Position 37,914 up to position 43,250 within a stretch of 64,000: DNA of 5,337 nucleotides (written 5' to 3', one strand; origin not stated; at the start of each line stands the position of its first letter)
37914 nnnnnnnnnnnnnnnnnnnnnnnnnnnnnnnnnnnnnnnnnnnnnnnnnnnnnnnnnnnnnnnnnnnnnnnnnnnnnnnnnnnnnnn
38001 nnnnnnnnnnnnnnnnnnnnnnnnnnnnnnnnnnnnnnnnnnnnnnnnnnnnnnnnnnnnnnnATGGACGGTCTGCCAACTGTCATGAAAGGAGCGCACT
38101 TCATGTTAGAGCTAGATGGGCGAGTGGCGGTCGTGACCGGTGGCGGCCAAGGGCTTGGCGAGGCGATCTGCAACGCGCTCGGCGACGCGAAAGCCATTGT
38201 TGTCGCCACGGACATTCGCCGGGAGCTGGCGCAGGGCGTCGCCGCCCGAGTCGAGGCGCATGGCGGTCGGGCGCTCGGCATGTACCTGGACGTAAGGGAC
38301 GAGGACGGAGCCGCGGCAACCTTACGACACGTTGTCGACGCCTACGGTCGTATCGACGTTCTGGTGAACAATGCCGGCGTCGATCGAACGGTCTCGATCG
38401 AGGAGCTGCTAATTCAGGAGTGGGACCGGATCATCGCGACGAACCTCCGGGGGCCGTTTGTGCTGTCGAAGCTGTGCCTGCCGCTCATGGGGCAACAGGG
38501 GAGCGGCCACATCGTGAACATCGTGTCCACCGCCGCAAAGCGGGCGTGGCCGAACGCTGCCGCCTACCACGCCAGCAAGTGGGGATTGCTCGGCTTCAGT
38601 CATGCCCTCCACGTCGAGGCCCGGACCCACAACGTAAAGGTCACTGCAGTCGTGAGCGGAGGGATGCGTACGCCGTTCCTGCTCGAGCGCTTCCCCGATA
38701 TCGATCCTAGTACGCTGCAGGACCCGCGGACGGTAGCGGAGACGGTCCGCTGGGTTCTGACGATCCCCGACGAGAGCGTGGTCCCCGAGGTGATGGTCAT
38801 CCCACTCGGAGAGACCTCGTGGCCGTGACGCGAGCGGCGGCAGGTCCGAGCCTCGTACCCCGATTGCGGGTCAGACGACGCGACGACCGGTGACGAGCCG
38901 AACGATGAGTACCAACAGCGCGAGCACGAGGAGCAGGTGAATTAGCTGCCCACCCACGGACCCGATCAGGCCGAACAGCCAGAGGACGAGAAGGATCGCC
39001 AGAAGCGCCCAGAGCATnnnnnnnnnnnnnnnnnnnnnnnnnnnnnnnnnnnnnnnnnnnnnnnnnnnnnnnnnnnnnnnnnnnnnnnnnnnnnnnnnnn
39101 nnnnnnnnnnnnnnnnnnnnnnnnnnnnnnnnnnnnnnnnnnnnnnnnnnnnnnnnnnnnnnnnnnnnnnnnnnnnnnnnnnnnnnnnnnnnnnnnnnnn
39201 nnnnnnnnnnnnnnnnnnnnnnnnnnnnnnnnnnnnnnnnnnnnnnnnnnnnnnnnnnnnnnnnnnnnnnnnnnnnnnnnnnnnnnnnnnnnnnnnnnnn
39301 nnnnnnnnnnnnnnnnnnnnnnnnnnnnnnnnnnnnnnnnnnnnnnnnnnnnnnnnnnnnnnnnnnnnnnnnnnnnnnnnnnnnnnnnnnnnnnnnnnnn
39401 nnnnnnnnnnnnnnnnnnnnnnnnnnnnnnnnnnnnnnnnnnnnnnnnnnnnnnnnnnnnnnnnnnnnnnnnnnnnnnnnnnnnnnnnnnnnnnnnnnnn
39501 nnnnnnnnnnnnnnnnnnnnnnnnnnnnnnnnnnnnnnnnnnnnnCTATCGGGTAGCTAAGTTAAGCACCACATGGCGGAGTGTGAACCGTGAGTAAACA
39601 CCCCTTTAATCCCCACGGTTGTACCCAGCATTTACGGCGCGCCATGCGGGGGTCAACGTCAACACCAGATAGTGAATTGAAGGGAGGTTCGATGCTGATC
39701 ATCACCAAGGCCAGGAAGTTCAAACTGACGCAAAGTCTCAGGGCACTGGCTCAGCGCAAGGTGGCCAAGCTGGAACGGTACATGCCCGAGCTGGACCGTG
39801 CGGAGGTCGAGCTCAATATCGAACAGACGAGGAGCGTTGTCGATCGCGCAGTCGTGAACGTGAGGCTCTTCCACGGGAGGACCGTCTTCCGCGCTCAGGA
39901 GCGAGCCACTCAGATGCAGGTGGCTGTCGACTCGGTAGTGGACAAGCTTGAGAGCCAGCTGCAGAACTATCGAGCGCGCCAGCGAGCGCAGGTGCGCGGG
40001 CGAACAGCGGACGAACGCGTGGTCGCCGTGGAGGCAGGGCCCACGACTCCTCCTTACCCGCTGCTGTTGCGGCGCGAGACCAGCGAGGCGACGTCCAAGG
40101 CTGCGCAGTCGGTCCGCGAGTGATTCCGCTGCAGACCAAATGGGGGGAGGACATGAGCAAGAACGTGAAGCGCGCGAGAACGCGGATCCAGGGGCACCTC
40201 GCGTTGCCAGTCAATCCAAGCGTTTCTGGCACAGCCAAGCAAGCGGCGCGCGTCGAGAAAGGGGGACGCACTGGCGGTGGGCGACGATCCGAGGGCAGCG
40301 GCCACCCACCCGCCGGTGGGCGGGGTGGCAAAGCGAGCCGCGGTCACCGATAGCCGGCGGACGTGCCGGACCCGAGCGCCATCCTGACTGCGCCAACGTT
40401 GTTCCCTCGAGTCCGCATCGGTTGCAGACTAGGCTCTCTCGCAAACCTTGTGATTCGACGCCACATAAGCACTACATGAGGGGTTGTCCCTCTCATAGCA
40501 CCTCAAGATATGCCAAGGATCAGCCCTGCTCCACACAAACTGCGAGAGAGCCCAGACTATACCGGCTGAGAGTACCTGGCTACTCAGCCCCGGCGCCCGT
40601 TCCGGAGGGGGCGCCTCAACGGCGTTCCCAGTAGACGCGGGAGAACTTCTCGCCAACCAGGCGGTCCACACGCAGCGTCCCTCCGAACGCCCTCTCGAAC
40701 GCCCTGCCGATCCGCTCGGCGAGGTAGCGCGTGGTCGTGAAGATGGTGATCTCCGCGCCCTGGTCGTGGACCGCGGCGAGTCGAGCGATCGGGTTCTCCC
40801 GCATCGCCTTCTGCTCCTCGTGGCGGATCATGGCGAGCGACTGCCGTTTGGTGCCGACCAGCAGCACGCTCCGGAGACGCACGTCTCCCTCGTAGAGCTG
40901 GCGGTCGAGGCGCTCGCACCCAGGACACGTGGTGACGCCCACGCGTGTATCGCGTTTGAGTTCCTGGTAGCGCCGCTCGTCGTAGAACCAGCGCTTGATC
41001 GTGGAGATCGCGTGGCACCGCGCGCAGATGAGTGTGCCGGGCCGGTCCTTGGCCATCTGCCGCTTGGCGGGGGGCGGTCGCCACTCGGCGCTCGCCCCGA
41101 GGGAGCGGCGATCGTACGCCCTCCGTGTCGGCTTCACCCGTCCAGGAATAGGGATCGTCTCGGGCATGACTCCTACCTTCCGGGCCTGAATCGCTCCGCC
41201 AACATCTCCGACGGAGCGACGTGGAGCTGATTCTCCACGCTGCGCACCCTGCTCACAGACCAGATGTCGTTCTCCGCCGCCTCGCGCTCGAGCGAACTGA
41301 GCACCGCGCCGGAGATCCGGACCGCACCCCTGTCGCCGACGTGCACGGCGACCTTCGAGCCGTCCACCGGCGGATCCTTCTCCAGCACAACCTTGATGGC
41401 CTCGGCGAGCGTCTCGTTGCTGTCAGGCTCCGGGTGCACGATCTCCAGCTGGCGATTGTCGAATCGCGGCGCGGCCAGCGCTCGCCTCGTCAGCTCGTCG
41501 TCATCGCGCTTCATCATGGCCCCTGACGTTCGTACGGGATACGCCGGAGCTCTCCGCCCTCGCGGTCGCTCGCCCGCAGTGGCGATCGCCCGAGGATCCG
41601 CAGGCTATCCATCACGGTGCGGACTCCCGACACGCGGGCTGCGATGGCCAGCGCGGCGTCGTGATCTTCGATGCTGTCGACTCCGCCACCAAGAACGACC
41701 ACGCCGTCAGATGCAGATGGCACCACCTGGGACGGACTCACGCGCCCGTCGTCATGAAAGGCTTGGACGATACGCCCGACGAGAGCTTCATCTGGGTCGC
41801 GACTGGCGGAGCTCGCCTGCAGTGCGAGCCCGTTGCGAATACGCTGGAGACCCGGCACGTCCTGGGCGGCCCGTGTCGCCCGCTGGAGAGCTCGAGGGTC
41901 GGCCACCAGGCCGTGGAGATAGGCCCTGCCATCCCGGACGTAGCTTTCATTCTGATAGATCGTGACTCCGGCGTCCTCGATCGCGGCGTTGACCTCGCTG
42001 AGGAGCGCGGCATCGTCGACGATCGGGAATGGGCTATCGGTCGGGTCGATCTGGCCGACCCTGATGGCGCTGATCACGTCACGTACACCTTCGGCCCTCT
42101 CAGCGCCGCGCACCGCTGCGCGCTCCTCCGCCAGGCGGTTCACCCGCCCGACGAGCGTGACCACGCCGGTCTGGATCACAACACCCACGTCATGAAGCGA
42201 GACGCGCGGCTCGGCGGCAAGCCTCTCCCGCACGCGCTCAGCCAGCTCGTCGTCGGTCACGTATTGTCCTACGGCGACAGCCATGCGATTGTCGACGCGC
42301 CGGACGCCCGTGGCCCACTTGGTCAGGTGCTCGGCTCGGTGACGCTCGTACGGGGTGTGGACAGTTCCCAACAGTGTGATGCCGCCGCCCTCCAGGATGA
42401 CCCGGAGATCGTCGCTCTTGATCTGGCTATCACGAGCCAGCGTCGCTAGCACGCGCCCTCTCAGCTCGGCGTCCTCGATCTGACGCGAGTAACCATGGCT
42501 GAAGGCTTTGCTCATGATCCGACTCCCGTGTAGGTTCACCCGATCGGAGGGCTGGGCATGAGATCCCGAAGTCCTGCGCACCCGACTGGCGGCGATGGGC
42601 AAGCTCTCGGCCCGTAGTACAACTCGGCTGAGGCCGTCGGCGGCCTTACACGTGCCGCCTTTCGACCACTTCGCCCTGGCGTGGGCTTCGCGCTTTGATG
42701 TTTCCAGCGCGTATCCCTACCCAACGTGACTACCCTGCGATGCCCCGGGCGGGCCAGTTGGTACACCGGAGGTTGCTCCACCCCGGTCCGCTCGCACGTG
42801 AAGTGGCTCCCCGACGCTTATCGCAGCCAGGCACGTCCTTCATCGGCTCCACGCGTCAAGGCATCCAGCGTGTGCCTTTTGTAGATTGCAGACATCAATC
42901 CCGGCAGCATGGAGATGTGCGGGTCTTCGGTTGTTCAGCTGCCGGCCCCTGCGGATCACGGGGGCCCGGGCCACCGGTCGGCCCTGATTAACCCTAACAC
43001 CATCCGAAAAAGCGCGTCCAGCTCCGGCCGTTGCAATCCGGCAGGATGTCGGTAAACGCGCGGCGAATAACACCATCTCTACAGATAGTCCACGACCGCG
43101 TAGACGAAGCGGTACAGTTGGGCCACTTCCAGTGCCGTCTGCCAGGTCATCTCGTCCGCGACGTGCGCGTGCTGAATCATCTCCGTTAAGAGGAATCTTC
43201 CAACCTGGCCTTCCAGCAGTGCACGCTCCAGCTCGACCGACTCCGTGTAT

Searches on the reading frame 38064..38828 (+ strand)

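Call 25: search_protein_families(library=pfam, max_evalue=0.001, proteins=[window:38064-38828:+])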
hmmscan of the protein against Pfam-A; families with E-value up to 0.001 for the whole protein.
window:38064-38828:+ (254 aa): 3 families
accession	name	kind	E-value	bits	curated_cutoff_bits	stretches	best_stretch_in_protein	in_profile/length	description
PF00106.31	adh_short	-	1e-53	182.2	26.6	1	20-208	1-189/195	short chain dehydrogenase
PF13561.12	adh_short_C2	-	8.8e-38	130.6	27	1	29-208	6-182/236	Enoyl-(Acyl carrier protein) reductase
PF08659.16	KR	-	1.8e-06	28.4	22.6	1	23-171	4-152/180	KR domain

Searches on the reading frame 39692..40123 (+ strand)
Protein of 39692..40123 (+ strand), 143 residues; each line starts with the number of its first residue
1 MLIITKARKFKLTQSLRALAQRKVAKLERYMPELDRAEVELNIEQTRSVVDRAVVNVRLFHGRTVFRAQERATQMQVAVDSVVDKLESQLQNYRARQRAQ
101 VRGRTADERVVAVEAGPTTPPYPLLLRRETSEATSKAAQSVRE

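Call 8: search_protein_families(library=pfam, proteins=[window:39692-40123:+])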
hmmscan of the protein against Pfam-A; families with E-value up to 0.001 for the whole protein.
window:39692-40123:+ (143 aa): 1 family
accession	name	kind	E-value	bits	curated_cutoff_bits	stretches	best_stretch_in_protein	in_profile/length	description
PF02482.25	Ribosomal_S30AE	-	2.8e-17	63.6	23.7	1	4-97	2-87/88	Sigma 54 modulation protein / S30EA ribosomal protein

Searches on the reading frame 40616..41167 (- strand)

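Call 25: search_protein_families(library=pfam, max_evalue=0.001, proteins=[window:40616-41167:-])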
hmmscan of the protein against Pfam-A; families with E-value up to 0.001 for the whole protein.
window:40616-41167:- (183 aa): 1 family
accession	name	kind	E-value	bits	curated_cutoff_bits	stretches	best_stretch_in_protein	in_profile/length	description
PF04981.18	NMD3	-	0.00018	21.6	24.9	0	66-167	119-219/243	NMD3 family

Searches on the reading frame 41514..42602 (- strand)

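Call 25: search_protein_families(library=pfam, max_evalue=0.001, proteins=[window:41514-42602:-])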
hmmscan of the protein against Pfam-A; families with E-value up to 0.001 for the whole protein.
window:41514-42602:- (362 aa): 1 family
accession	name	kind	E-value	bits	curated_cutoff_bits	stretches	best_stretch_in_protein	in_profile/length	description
PF04972.22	BON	-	2.1e-43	146.9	27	4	44-110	2-68/69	BON domain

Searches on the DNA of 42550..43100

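Call 71: search_rna_families(source=window, start=42550, end=43100, threshold=evalue, max_evalue=0.01, show_alignments=1)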
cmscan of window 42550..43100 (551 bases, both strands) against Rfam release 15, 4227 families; matches with E-value up to 0.01: 1.
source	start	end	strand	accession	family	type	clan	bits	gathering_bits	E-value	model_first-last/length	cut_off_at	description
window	42677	42812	-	RF02541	LSU_rRNA_bacteria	Gene; rRNA;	CL00112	75.2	50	2.3e-22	2666-2801/2925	no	Bacterial large subunit ribosomal RNA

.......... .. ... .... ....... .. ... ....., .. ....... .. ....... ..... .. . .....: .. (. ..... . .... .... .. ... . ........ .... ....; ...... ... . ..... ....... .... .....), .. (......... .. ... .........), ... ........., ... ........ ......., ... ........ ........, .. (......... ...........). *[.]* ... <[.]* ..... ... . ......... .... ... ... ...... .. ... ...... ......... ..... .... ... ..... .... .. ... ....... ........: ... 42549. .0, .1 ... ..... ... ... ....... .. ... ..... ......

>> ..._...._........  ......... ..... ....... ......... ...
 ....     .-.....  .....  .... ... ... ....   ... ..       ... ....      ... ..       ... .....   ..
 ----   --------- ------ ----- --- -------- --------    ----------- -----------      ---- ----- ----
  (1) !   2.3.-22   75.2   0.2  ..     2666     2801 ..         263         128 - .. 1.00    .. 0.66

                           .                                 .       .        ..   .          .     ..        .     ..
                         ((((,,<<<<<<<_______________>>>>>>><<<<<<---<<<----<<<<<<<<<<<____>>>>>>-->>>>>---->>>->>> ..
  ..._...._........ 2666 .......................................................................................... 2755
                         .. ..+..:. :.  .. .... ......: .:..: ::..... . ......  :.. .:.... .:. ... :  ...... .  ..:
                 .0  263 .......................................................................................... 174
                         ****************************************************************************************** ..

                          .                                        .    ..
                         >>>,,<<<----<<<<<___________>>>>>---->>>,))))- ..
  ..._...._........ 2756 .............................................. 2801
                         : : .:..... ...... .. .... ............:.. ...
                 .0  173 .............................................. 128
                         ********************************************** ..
